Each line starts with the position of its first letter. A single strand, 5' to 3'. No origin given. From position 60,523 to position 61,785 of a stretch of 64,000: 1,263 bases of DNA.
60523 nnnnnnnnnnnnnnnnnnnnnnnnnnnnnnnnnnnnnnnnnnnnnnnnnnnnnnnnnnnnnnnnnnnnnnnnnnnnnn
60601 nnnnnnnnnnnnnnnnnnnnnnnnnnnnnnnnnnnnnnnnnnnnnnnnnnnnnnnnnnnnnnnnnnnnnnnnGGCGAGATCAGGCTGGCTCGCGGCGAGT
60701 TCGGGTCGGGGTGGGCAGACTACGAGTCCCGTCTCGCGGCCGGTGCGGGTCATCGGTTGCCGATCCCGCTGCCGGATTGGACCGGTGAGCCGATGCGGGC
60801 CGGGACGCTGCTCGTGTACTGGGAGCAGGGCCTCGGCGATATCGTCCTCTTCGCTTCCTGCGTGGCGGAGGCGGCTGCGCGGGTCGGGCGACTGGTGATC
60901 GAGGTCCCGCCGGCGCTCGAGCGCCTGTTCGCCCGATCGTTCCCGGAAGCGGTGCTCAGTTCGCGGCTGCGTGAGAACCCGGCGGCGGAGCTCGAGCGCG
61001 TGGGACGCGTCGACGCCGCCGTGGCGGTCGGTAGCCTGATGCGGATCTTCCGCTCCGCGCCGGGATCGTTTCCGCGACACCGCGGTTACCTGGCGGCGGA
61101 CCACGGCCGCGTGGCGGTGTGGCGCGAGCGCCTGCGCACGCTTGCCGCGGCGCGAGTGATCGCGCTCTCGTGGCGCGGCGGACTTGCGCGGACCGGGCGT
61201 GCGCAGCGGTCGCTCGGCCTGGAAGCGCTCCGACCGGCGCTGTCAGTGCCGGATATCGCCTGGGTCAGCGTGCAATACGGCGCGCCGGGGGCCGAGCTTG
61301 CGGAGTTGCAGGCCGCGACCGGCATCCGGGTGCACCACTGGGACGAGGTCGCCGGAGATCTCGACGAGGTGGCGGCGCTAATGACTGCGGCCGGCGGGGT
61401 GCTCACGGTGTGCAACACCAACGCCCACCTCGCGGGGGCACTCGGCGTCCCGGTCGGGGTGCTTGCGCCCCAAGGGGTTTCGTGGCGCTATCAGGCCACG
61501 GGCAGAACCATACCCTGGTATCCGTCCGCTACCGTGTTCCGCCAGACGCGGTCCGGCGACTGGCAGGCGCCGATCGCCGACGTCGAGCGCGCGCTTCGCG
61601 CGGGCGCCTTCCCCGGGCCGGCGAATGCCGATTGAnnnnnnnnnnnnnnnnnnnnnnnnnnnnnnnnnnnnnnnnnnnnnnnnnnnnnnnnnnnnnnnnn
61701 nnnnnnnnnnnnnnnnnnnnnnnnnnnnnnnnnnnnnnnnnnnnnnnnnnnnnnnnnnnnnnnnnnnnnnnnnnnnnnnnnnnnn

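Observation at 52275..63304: Island of TPR-fused glycosyltransferases plus methyltransferases and an oxygenase, with no sugar-synthesis or export genes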

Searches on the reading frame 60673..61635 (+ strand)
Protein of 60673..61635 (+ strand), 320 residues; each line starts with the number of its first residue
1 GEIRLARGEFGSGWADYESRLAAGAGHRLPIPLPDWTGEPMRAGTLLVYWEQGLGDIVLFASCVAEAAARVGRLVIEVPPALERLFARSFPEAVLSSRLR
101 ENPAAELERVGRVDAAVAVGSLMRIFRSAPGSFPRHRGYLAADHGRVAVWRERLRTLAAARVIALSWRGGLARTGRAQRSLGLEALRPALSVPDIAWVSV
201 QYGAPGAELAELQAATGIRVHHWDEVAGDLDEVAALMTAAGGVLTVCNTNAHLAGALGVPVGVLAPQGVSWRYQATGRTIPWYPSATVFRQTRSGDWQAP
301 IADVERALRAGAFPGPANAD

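Call 18: search_solved_structures(query=window:60673-61635:+, max_evalue=1, show_alignments=1)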
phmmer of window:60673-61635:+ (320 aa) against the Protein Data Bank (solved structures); distinct sequences matched with E-value up to 1: 0.

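Call 20: search_protein_families(library=ncbifam, proteins=[window:60673-61635:+], max_evalue=1)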
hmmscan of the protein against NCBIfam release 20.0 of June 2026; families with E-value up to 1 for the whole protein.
window:60673-61635:+ (320 aa): 0 families

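Call 21: find_homologous_proteins(query=window:60673-61635:+, max_evalue=0.00001)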
Query window:60673-61635:+ (320 aa): 1832 proteins with E <= 0.00001 among 8000 candidates; the best 120 are listed.
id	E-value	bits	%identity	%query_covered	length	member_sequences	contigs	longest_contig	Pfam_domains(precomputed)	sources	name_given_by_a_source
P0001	1.7e-100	355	55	91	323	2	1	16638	-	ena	-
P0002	2.5e-77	279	48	94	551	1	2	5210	PF13431.13,PF23914.2,PF13414.13,PF13176.13,PF13428.13,PF13374.13,PF14559.13,PF24575.2,PF13371.13,PF00515.35,PF12895.14,PF13424.13,PF13432.13,PF13429.13,PF13181.13,PF14561.13,PF07719.24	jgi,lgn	jgi:tetratricopeptide (TPR) repeat protein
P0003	2.8e-77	278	48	98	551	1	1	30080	PF13431.13,PF23914.2,PF13414.13,PF13428.13,PF13374.13,PF14559.13,PF13371.13,PF00515.35,PF12895.14,PF13424.13,PF13432.13,PF13181.13,PF07719.24,PF13174.13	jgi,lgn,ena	-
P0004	7.4e-76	274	47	96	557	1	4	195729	PF14559.13,PF13431.13,PF13414.13,PF00515.35,PF13424.13,PF13432.13,PF13428.13,PF13181.13,PF07719.24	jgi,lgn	jgi:tetratricopeptide (TPR) repeat protein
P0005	9.2e-75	270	47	97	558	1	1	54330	PF14559.13,PF13431.13,PF13428.13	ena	-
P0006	3.2e-74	268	46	97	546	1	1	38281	PF13431.13,PF13414.13,PF13176.13,PF13428.13,PF13374.13,PF14559.13,PF13371.13,PF00515.35,PF12895.14,PF13424.13,PF13432.13,PF13181.13,PF07719.24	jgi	jgi:tetratricopeptide (TPR) repeat protein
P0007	8.3e-74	267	46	98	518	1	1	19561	PF14559.13,PF13431.13,PF13414.13,PF13371.13,PF00515.35,PF13424.13,PF13432.13,PF13428.13,PF13181.13,PF07719.24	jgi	jgi:Tfp pilus assembly protein PilF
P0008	2.9e-73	265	48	94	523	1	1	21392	PF14559.13,PF13431.13,PF13414.13,PF00515.35,PF13432.13,PF13181.13,PF07719.24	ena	-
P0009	3.4e-73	265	46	94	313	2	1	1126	-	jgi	jgi:hypothetical protein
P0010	4.6e-73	265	48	95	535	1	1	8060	PF13431.13,PF23914.2,PF13414.13,PF13176.13,PF13428.13,PF07721.21,PF14559.13,PF24575.2,PF13371.13,PF00515.35,PF12895.14,PF13424.13,PF13432.13,PF13181.13,PF07719.24,PF13174.13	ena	-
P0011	5.8e-73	264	47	94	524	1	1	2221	PF14559.13,PF13431.13,PF13414.13,PF13371.13,PF00515.35,PF13432.13,PF13428.13,PF13181.13,PF07719.24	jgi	jgi:tetratricopeptide (TPR) repeat protein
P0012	1.1e-72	263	47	96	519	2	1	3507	PF14559.13,PF13431.13,PF13371.13,PF00515.35,PF13432.13,PF13428.13,PF13181.13,PF07719.24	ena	-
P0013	1.6e-72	263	45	96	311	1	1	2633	-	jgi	jgi:hypothetical protein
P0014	1.7e-72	263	46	95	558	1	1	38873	PF14559.13,PF13431.13,PF23914.2,PF13432.13,PF13428.13,PF07719.24,PF13174.13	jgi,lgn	-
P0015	5.6e-72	261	46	94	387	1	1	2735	PF13414.13,PF00515.35,PF13424.13,PF13432.13,PF13181.13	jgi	jgi:hypothetical protein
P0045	2.0e-69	253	43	97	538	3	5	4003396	PF13431.13,PF23914.2,PF13414.13,PF13176.13,PF13428.13,PF14559.13,PF13371.13,PF00515.35,PF12895.14,PF13424.13,PF13432.13,PF13429.13,PF13181.13,PF07719.24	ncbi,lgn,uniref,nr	ncbi:tetratricopeptide repeat protein [Methylococcus sp. Mc7]|uniref:tetratricopeptide repeat protei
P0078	1.3e-67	247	41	94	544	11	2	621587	PF13431.13,PF23914.2,PF13414.13,PF13428.13,PF14559.13,PF13371.13,PF00515.35,PF12895.14,PF13424.13,PF21033.5,PF13432.13,PF13429.13,PF13181.13,PF07719.24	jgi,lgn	jgi:tetratricopeptide (TPR) repeat protein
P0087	3.0e-67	245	44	94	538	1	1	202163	PF14559.13,PF13431.13,PF00515.35,PF13432.13,PF13428.13,PF13181.13,PF14561.13,PF07719.24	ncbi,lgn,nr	ncbi:MAG: hypothetical protein IH604_13960 [Burkholderiales bacterium]|nr:hypothetical protein [Burk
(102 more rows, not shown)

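Call 26: find_related_loci(query=A1, collection=genome_contigs, flank=10000)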
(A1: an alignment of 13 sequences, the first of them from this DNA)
Query A1 (320 aa) in genome_contigs; peptide patterns used: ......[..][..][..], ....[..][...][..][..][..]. (x = any residue, [..] = any of these).
600 stretches matched a pattern (row limit reached: there are more); 588 encode a relative of the query (tblastn E <= 1e-3); the best 80 are kept; 79 distinct loci.
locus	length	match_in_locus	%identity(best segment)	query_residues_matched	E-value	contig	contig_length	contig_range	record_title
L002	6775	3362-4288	45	2-309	3e-75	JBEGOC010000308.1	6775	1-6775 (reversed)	MAG: Pseudomonadota bacterium isolate NASQAN2016_178_B_bin.26 scaffold_94212, whole genome shotgun sequence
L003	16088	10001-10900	42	5-304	6e-74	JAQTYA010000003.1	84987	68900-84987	MAG: Methylococcus sp. isolate STC_26 NODE_611_length_84987_cov_4.449269_Sandtown_C, whole genome shotgun sequence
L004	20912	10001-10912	44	5-308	4e-73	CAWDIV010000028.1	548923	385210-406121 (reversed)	MAG: uncultured beta proteobacterium isolate MFD04850.bin.2.27 genome assembly, contig: contig_5146, whole genome shotgu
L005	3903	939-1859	41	4-310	2e-73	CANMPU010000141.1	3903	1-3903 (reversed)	MAG: Betaproteobacteria bacterium isolate ZH-3nov15-228 genome assembly, contig: ZH-3nov15-C53333, whole genome shotgun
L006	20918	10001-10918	45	5-308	3e-73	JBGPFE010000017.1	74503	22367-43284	MAG: Gammaproteobacteria bacterium isolate OBJ_0618_7090110_74 k141_2049079_length_74503_cov_29.1051, whole genome shotg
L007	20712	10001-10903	44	3-310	4e-72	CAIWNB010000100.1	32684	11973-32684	MAG: uncultured beta proteobacterium isolate KTt_bin-1913 genome assembly, contig: bin-1913:100/545, whole genome shotgu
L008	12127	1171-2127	45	5-320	4e-72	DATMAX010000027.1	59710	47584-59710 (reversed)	MAG TPA_asm: Methylococcus sp. isolate SMAG_U13337 k141_373573, whole genome shotgun sequence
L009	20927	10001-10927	44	3-309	1e-71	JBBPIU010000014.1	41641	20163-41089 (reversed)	MAG: Pseudomonadota bacterium isolate BPF4-43-45_bin_2 NODE_14_length_41641_cov_27.594479, whole genome shotgun sequence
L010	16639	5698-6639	41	5-318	3e-71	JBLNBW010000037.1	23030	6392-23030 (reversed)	MAG: Rhodospirillaceae bacterium isolate MAG141 PRJNA950955_bin47_renamed_36, whole genome shotgun sequence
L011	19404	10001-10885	44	3-297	1e-71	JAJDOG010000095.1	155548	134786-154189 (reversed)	MAG: Betaproteobacteria bacterium isolate MASabin.6 k141_993601, whole genome shotgun sequence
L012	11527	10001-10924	38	3-308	1e-69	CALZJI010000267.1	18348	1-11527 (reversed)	MAG: uncultured Chromatiaceae bacterium isolate FCS_M_Gamma_042 genome assembly, contig: k121_473875, whole genome shotg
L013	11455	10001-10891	44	3-297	6e-76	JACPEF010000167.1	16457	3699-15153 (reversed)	MAG: Betaproteobacteria bacterium isolate NC_groundwater_328_Ag_B-0.1um_65_11 GD18-4_B1_scaffold_929669, whole genome sh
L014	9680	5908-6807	43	4-304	3e-69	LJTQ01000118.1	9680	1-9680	MAG: Betaproteobacteria bacterium SG8_39 WOR_8-12_8644, whole genome shotgun sequence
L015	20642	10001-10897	45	5-303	3e-75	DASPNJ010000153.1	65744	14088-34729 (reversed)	MAG TPA_asm: Burkholderiales bacterium isolate SMAG_U12118 k141_95068, whole genome shotgun sequence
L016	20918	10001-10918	42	2-310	8e-69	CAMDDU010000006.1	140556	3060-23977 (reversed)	MAG: Bordetella parapertussis isolate ME-08apr19-187 genome assembly, contig: ME-08apr19-C158, whole genome shotgun sequ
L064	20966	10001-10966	33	3-312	9e-40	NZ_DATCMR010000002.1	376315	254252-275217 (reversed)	MAG: Phenylobacterium sp. isolate SMAG_U7154 k141_15566, whole genome shotgun sequence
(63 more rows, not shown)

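Call 48: predict_structure(alignment_id=A1)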
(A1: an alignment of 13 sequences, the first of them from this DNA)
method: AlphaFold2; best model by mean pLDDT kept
length: 320 residues; sequences in the alignment: 13
mean_pLDDT: 90.6   pTM: 0.91
mean pLDDT of the five models: 90.6, 89.8, 89.7, 89.6, 89.3
residues with pLDDT >= 90: 230; 70-90: 76; 50-70: 11; < 50: 3
segments of 3 or more residues with pLDDT < 50: 318-320
pLDDT, mean of each block of 10 residues (from residue 1): 92 90 73 93 94 90 95 95 95 93 91 94 92 85 97 92 91 71 93 95 90 95 89 96 94 95 87 90 92 90 96 68
secondary structure, 60 per line:
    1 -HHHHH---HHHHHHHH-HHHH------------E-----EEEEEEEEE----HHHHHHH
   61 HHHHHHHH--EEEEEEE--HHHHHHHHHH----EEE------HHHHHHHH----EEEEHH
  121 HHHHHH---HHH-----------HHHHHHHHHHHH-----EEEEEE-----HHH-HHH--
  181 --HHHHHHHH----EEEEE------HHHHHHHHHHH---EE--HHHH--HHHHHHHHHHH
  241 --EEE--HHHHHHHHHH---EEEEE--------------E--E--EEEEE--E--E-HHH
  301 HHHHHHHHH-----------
elements in order: H2-6 H10-17 H19-22 E41-49 H54-68 E71-77 H80-89 E94-96 H103-110 E115-118 H119-126 H144-155 E161-166 H183-190 E195-199 H206-216 H224-227 H230-240 E243-245 H248-257 E261-265 E286-290 H298-309

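Call 51: fold_search(model_id=the predicted structure, library=pdb)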
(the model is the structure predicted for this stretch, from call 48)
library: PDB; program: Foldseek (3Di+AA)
matches with E <= 10: 1474; with E <= 0.001: 34
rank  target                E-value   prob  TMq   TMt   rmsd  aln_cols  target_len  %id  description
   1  3tov_B                2.6e-07  1.00  0.58  0.55   6.6       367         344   11  The crystal structure of the glycosyl transferase family 9 from Veillonella parvula DSM 2008 (released 2011-09-21)
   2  1psw                  5.4e-07  1.00  0.55  0.53   6.8       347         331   16  Structure of E. coli ADP-heptose lps heptosyltransferase II (released 2003-07-08)
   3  3tov_A                1.8e-06  1.00  0.54  0.50   7.8       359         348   12  The crystal structure of the glycosyl transferase family 9 from Veillonella parvula DSM 2008 (released 2011-09-21)
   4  2gt1_A                6.5e-06  1.00  0.49  0.49   7.1       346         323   15  E. coli heptosyltransferase WaaC. (released 2007-05-01)
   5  2h1h_A                7.4e-06  1.00  0.52  0.52   6.9       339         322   14  E. coli heptosyltransferase WaaC with ADP-2-deoxy-2-fluoro heptose (released 2007-05-22)
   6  6dfe_B                8.3e-06  1.00  0.51  0.51   7.6       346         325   16  The structure of a ternary complex of E. coli WaaC (released 2018-09-05)
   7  2h1h_B                8.8e-06  1.00  0.51  0.52   6.5       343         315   14  E. coli heptosyltransferase WaaC with ADP-2-deoxy-2-fluoro heptose (released 2007-05-22)
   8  2h1f_A                1.4e-05  1.00  0.50  0.50   7.1       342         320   15  E. coli heptosyltransferase WaaC with ADP (released 2007-05-22)
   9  2gt1_B                3.7e-05  1.00  0.49  0.52   7.2       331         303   14  E. coli heptosyltransferase WaaC. (released 2007-05-01)
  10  4rb4_A                5.0e-05  1.00  0.49  0.42   8.6       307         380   15  Crystal structure of dodecameric iron-containing heptosyltransferase TibC in complex with ADP-D-beta-D-heptose at 3.9  (released 2014-11-05)
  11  9grx_1                5.6e-05  1.00  0.54  0.45   6.8       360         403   11  NDH-PSI-LHCI supercomplex from S. oleracea (released 2025-02-12)
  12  4rb4_B                9.0e-05  1.00  0.53  0.45   8.4       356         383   13  Crystal structure of dodecameric iron-containing heptosyltransferase TibC in complex with ADP-D-beta-D-heptose at 3.9  (released 2014-11-05)
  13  4rap_J                9.6e-05  1.00  0.46  0.39   7.0       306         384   15  Crystal structure of bacterial iron-containing dodecameric glycosyltransferase TibC from enterotoxigenic E.coli H10407 (released 2014-10-29)
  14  5koe_D                1.1e-04  1.00  0.41  0.31  13.3       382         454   14  The structure of Arabidopsis thaliana FUT1 in complex with XXLG (released 2016-09-28)
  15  5kop_A                1.4e-04  1.00  0.41  0.31  13.2       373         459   15  Arabidopsis thaliana fucosyltransferase 1 (FUT1) in its apo-form (released 2016-10-12)
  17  4rb4_H                1.8e-04  1.00  0.51  0.44   8.4       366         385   13  Crystal structure of dodecameric iron-containing heptosyltransferase TibC in complex with ADP-D-beta-D-heptose at 3.9  (released 2014-11-05)
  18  4rb4_D                2.0e-04  1.00  0.46  0.39   6.5       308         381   14  Crystal structure of dodecameric iron-containing heptosyltransferase TibC in complex with ADP-D-beta-D-heptose at 3.9  (released 2014-11-05)
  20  4rb4_C                2.3e-04  1.00  0.50  0.42   8.7       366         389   14  Crystal structure of dodecameric iron-containing heptosyltransferase TibC in complex with ADP-D-beta-D-heptose at 3.9  (released 2014-11-05)
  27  4rb4_E                5.7e-04  1.00  0.48  0.41   8.7       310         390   14  Crystal structure of dodecameric iron-containing heptosyltransferase TibC in complex with ADP-D-beta-D-heptose at 3.9  (released 2014-11-05)
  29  4rb4_F                6.1e-04  1.00  0.51  0.43   7.0       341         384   13  Crystal structure of dodecameric iron-containing heptosyltransferase TibC in complex with ADP-D-beta-D-heptose at 3.9  (released 2014-11-05)
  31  4rb4_G                6.8e-04  1.00  0.48  0.40   8.5       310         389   14  Crystal structure of dodecameric iron-containing heptosyltransferase TibC in complex with ADP-D-beta-D-heptose at 3.9  (released 2014-11-05)
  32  4rb4_K                8.2e-04  1.00  0.48  0.40   6.5       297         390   14  Crystal structure of dodecameric iron-containing heptosyltransferase TibC in complex with ADP-D-beta-D-heptose at 3.9  (released 2014-11-05)
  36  4rb4_J                1.2e-03  1.00  0.46  0.39   8.9       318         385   14  Crystal structure of dodecameric iron-containing heptosyltransferase TibC in complex with ADP-D-beta-D-heptose at 3.9  (released 2014-11-05)
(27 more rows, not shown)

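Call 60: find_homologous_proteins(query=L064:9200-10981:+, max_evalue=1e-20)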
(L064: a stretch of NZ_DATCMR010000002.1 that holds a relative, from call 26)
Query L064:9200-10981:+ (593 aa): 2520 proteins with E <= 1e-20 among 8000 candidates; the best 120 are listed.
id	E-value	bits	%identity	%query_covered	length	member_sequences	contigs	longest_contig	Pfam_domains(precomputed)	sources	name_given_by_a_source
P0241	0.0e+0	1344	100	100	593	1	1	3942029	PF13431.13,PF23914.2,PF13414.13,PF13176.13,PF13428.13,PF13374.13,PF14559.13,PF24575.2,PF13371.13,PF00515.35,PF12895.14,PF13424.13,PF13432.13,PF13429.13,PF13181.13,PF07719.24,PF13174.13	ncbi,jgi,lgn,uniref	ncbi:tetratricopeptide repeat protein [Phenylobacterium sp.]|jgi:tetratricopeptide (TPR) repeat prot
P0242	0.0e+0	1058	79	100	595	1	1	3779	PF13431.13,PF23914.2,PF13414.13,PF13176.13,PF13428.13,PF13374.13,PF07721.21,PF14559.13,PF24575.2,PF13371.13,PF00515.35,PF13424.13,PF21033.5,PF13432.13,PF13181.13,PF07719.24,PF13174.13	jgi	jgi:Tfp pilus assembly protein PilF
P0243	2.9e-295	999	74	100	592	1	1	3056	PF13431.13,PF23914.2,PF13414.13,PF13176.13,PF13428.13,PF13374.13,PF07721.21,PF14559.13,PF24575.2,PF13371.13,PF00515.35,PF13424.13,PF21033.5,PF13432.13,PF13429.13,PF13181.13,PF07719.24,PF13174.13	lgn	-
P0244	3.5e-292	988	74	100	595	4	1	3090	PF13431.13,PF23914.2,PF13414.13,PF13176.13,PF13428.13,PF13374.13,PF07721.21,PF14559.13,PF13371.13,PF00515.35,PF13424.13,PF13432.13,PF13181.13,PF07719.24,PF13174.13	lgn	-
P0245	4.6e-284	962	72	99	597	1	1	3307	PF13431.13,PF23914.2,PF13414.13,PF13176.13,PF13428.13,PF13374.13,PF14559.13,PF24575.2,PF13371.13,PF00515.35,PF13424.13,PF13432.13,PF13181.13,PF07719.24,PF13174.13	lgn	-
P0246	4.8e-284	961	72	100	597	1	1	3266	PF13431.13,PF23914.2,PF13414.13,PF13176.13,PF13428.13,PF13374.13,PF14559.13,PF24575.2,PF13371.13,PF00515.35,PF13424.13,PF13432.13,PF13181.13,PF07719.24,PF13174.13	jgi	jgi:tetratricopeptide (TPR) repeat protein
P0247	3.3e-283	959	71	100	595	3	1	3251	PF13431.13,PF23914.2,PF13414.13,PF13176.13,PF13428.13,PF13374.13,PF14559.13,PF24575.2,PF13371.13,PF00515.35,PF13424.13,PF13432.13,PF13181.13,PF07719.24,PF13174.13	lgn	-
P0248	8.6e-275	931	69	99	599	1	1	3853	PF13431.13,PF23914.2,PF13414.13,PF13176.13,PF13428.13,PF13374.13,PF14559.13,PF24575.2,PF13371.13,PF00515.35,PF13424.13,PF13432.13,PF13181.13,PF07719.24,PF13174.13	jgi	jgi:tetratricopeptide (TPR) repeat protein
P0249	2.4e-273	926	70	100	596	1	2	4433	PF13431.13,PF23914.2,PF13414.13,PF13176.13,PF13428.13,PF13374.13,PF14559.13,PF24575.2,PF13371.13,PF00515.35,PF13424.13,PF13432.13,PF13181.13,PF07719.24,PF13174.13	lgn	-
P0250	3.6e-272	922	69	99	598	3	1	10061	PF13431.13,PF23914.2,PF13414.13,PF13176.13,PF13428.13,PF13374.13,PF14559.13,PF13371.13,PF00515.35,PF13424.13,PF13432.13,PF13181.13,PF07719.24,PF13174.13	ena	-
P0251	3.2e-271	919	70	98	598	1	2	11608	PF13431.13,PF23914.2,PF13414.13,PF13176.13,PF13428.13,PF13374.13,PF14559.13,PF13371.13,PF00515.35,PF13424.13,PF13432.13,PF13181.13,PF07719.24,PF13174.13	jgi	jgi:Tfp pilus assembly protein PilF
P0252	4.0e-271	919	69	99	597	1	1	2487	PF13431.13,PF23914.2,PF13414.13,PF13176.13,PF13428.13,PF13374.13,PF07721.21,PF14559.13,PF24575.2,PF13371.13,PF00515.35,PF13424.13,PF13432.13,PF13181.13,PF07719.24,PF13174.13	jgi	jgi:tetratricopeptide (TPR) repeat protein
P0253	5.5e-269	912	68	99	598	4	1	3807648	PF13431.13,PF23914.2,PF13414.13,PF13176.13,PF13428.13,PF13374.13,PF14559.13,PF13371.13,PF00515.35,PF13424.13,PF13432.13,PF13181.13,PF07719.24,PF13174.13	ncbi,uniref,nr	ncbi:flagellar protein FlbA [Phenylobacterium hankyongense]|uniref:Flagellar protein FlbA n=1 Tax=Ph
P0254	2.0e-268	910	69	98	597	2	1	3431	PF13431.13,PF23914.2,PF13414.13,PF13176.13,PF13428.13,PF13374.13,PF07721.21,PF14559.13,PF24575.2,PF13371.13,PF00515.35,PF13424.13,PF13432.13,PF13181.13,PF07719.24,PF13174.13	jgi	jgi:Flp pilus assembly protein TadD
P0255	1.5e-267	907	68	100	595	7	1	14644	PF13431.13,PF23914.2,PF13414.13,PF13176.13,PF13428.13,PF13374.13,PF07721.21,PF14559.13,PF24575.2,PF13371.13,PF00515.35,PF13424.13,PF13432.13,PF13181.13,PF07719.24,PF13174.13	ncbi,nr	ncbi:MAG: flagellin modification protein FlmG [Phenylobacterium sp.]|nr:flagellin modification prote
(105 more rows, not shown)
